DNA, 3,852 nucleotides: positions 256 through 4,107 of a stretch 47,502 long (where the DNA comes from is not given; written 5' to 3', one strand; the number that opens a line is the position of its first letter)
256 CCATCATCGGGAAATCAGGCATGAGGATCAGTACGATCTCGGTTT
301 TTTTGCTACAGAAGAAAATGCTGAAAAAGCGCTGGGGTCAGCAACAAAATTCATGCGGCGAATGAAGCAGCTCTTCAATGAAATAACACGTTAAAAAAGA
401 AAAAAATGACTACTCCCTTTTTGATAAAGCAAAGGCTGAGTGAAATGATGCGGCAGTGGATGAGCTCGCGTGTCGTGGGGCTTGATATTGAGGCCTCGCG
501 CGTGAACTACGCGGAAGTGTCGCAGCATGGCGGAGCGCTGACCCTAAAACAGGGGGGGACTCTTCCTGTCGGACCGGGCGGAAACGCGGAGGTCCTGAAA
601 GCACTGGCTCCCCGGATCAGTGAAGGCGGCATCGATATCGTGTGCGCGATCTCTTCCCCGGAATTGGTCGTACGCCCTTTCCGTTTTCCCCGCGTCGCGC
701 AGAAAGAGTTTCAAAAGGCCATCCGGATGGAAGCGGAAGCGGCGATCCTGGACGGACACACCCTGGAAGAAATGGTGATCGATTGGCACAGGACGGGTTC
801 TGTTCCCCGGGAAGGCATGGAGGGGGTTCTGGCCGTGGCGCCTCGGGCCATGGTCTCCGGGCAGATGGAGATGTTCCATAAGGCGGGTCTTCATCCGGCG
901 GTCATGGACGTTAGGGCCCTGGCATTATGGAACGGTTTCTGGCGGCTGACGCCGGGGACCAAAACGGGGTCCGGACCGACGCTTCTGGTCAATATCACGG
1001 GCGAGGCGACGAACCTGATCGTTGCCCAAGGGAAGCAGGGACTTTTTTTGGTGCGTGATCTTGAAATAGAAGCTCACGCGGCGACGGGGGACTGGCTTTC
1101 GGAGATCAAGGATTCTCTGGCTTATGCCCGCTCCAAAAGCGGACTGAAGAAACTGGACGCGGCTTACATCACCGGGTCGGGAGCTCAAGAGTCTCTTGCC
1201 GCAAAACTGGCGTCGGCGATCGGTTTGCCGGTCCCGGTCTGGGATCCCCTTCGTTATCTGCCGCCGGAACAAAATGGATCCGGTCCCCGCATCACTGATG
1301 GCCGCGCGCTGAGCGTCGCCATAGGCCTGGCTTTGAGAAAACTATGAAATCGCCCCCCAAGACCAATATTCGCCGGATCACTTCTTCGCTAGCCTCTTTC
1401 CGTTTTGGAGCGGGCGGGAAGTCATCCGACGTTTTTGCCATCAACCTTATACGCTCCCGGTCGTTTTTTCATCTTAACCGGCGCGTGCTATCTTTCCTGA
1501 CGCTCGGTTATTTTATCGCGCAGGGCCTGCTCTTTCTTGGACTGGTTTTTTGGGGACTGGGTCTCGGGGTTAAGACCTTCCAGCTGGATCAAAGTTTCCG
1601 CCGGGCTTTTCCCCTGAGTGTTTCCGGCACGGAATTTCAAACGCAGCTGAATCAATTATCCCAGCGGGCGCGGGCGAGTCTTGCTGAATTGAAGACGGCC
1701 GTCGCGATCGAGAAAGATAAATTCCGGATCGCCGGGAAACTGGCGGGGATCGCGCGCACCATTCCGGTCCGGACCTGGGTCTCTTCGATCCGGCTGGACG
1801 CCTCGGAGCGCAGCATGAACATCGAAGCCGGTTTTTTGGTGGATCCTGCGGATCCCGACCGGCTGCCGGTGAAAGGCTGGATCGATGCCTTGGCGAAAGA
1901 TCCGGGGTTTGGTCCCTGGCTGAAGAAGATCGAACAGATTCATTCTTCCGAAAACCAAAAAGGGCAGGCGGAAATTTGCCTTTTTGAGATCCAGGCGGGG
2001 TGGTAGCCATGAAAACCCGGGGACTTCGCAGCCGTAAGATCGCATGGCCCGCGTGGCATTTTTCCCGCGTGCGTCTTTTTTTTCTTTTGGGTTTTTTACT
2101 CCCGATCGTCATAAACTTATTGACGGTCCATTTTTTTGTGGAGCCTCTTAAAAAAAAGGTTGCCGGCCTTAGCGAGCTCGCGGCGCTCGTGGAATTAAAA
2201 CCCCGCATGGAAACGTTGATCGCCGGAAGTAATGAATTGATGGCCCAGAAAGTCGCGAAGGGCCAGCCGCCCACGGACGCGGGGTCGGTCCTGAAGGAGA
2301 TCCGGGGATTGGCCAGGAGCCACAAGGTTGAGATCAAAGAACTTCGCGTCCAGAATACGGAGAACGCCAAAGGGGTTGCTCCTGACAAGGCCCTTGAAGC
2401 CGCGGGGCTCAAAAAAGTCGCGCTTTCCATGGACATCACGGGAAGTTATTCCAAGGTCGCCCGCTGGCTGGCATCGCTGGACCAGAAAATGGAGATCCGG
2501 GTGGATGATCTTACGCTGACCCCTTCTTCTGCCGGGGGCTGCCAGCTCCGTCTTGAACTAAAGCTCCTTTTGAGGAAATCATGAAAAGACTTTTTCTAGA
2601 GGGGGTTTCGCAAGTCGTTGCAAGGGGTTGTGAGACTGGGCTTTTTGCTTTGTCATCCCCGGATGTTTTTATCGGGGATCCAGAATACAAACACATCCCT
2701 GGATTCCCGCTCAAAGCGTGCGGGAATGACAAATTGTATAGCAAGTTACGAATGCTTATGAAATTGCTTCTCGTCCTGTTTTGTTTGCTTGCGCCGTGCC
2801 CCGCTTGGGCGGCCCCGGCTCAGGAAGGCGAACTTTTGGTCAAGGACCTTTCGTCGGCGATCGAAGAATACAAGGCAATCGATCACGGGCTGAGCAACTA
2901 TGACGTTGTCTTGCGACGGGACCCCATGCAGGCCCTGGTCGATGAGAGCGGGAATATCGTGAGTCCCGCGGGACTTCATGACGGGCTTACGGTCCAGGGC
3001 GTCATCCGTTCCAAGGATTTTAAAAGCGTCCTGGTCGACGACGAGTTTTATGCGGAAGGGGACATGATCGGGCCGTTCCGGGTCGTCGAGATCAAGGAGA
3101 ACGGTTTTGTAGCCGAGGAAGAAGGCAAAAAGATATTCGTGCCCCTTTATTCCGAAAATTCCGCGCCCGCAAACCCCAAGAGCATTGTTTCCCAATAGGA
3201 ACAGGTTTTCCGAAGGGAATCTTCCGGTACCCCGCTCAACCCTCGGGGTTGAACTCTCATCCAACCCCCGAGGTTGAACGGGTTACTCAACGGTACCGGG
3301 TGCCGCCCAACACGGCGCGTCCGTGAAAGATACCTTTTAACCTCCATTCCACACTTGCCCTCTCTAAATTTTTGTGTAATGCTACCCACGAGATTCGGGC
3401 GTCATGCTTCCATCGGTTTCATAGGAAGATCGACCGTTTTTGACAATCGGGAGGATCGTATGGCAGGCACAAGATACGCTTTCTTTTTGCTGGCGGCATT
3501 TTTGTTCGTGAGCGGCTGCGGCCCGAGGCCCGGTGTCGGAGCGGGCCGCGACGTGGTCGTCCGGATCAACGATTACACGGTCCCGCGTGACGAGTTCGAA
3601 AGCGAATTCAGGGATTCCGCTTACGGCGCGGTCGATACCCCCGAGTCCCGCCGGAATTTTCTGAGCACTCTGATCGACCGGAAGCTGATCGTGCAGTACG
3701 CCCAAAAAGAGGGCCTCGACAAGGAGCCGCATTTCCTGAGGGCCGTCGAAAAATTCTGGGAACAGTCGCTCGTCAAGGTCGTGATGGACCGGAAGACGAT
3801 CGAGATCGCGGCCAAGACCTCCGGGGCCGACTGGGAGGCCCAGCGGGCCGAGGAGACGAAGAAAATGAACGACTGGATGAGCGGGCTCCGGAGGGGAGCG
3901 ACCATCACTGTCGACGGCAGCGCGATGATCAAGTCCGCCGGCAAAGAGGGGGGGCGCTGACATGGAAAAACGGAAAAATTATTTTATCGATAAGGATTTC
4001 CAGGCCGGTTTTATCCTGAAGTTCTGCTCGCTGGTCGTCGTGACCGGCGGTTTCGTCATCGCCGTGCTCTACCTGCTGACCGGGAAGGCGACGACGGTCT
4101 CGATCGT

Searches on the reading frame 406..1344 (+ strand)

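Call 34: search_protein_families(library=pfam, proteins=[window:406-1344:+], max_evalue=0.00001)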
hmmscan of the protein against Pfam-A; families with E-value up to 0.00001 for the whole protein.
window:406-1344:+ (313 aa): 1 family
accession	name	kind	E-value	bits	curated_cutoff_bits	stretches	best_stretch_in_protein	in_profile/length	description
PF11104.14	PilM_2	-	8.4e-12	45.1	27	1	61-214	48-204/340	Type IV pilus assembly protein PilM;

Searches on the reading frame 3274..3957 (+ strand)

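Call 34: search_protein_families(library=pfam, proteins=[window:3274-3957:+], max_evalue=0.00001)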
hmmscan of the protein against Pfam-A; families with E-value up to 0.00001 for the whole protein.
window:3274-3957:+ (228 aa): 1 family
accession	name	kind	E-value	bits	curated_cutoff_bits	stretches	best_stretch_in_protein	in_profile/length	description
PF13624.11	SurA_N_3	-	9.9e-06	25.9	27.2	0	70-149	17-107/162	SurA-like N-terminal domain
